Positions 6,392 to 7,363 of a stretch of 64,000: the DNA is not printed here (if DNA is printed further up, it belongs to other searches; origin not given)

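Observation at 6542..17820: Phage-borne proteostasis block: ClpP, FtsH, SOD, ClpS, Hsp20 and ClpX within 11 kb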

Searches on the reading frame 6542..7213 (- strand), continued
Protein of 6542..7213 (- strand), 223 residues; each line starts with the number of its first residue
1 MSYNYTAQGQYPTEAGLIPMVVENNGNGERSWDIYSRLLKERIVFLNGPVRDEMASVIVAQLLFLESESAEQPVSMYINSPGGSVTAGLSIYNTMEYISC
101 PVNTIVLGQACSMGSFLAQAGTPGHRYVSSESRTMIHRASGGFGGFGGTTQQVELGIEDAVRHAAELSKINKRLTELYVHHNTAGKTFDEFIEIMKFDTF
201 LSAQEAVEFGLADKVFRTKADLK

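Call 49: search_protein_families(library=pfam, proteins=[L014:6685-8448:+, L014:15912-17537:+], max_evalue=0.001)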
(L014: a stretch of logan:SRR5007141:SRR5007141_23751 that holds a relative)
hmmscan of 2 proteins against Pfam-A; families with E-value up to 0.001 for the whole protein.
L014:6685-8448:+ (587 aa): 0 families

L014:15912-17537:+ (541 aa): 1 family
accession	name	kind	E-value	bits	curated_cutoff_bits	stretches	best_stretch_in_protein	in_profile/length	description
PF00118.29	Cpn60_TCP1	-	2.5e-72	244.6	34.3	1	22-522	1-488/490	TCP-1/cpn60 chaperonin family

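Call 50: search_protein_families(library=ncbifam, proteins=[window:6542-7213:-], max_evalue=0.001)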
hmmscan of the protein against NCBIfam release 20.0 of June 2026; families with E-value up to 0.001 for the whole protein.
window:6542-7213:- (223 aa): 11 families
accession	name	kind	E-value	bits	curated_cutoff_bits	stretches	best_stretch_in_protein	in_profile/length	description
NF001368.0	PRK00277.1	subfamily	3.4e-70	236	249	1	14-220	5-199/203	ATP-dependent Clp protease proteolytic subunit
TIGR00493.1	clpP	equivalog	2.9e-63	213.1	308.6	1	16-216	2-190/192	ATP-dependent Clp endopeptidase proteolytic subunit ClpP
NF011090.0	PRK14513.1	equivalog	1.4e-55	188.2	347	1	17-220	3-194/201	ATP-dependent Clp protease proteolytic subunit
NF009205.0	PRK12553.1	subfamily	3.1e-52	177.2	228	1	10-222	6-208/211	ATP-dependent Clp protease proteolytic subunit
NF009203.0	PRK12551.1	equivalog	4.9e-50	170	359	1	17-219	1-191/196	ATP-dependent Clp protease proteolytic subunit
NF011091.0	PRK14514.1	equivalog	1.2e-42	146.1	361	1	17-219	30-220/221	ATP-dependent Clp endopeptidase proteolytic subunit ClpP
NF009204.0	PRK12552.1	equivalog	8.5e-29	100.5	263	1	33-222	22-218/225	ATP-dependent Clp protease proteolytic subunit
NF011089.0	PRK14512.1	equivalog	4.6e-28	98.3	251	1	34-222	21-197/200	ATP-dependent Clp protease proteolytic subunit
NF045542.1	Clp_rel_HeadMat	equivalog_domain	3.5e-25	88.9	120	1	68-215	31-165/165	head maturation protease, ClpP-related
NF045540.1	scaf_prot_MCP1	exception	1.2e-24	87.1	475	1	70-217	29-162/652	ClpP-like prohead protease/major capsid protein fusion protein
TIGR00706.1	SppA_dom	equivalog_domain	0.00039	20.1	155.45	1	65-121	26-84/208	signal peptide peptidase SppA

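Call 55: find_encoding_contigs(protein=P0052, flank=10000, max_places=1)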
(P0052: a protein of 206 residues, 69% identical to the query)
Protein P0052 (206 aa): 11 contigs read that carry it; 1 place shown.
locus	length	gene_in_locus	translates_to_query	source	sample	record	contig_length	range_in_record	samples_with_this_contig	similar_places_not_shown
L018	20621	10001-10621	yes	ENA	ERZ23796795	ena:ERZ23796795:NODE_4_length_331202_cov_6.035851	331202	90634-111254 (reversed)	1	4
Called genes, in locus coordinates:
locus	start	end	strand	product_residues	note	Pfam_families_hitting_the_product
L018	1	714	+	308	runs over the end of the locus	PF00335:Tetraspanin (weak)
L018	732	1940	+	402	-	PF06689:zf-C4_ClpX, PF00158:Sigma54_activat (faint), PF07724:AAA_2, PF00004:AAA, PF07728:AAA_5 (faint), PF10431:ClpB_D2-small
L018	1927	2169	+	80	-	PF01165:Ribosomal_S21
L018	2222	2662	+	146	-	PF00011:HSP20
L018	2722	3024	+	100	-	PF02617:ClpS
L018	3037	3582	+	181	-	PF00081:Sod_Fe_N, PF02777:Sod_Fe_C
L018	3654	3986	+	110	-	-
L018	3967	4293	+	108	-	-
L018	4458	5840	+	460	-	PF01068:DNA_ligase_A_M, PF14743:DNA_ligase_OB_2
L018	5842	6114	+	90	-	-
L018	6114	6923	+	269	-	-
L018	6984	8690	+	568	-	-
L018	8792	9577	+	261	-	PF00929:RNase_T, PF01612:DNA_pol_A_exo1 (faint)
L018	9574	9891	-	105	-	-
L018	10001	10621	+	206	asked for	PF00574:CLP_protease, PF25145:NfeD1b_N (weak)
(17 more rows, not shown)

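Call 56: find_encoding_contigs(protein=P0082, flank=10000, max_places=1)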
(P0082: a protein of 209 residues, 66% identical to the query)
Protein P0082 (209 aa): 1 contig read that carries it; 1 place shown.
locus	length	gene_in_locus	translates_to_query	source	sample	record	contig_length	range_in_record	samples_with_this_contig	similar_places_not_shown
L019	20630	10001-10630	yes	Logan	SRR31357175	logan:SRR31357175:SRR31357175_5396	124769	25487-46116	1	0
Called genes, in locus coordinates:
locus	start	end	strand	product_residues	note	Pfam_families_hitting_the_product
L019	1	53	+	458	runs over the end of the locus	PF01145:Band_7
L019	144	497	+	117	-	-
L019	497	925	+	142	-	-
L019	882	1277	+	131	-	-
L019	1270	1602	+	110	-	-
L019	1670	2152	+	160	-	-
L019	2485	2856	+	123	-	-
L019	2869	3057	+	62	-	-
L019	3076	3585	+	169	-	-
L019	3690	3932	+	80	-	-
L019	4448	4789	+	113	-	-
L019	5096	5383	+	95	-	-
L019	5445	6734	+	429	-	-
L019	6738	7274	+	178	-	PF00081:Sod_Fe_N, PF02777:Sod_Fe_C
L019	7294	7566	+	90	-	-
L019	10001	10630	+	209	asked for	PF00574:CLP_protease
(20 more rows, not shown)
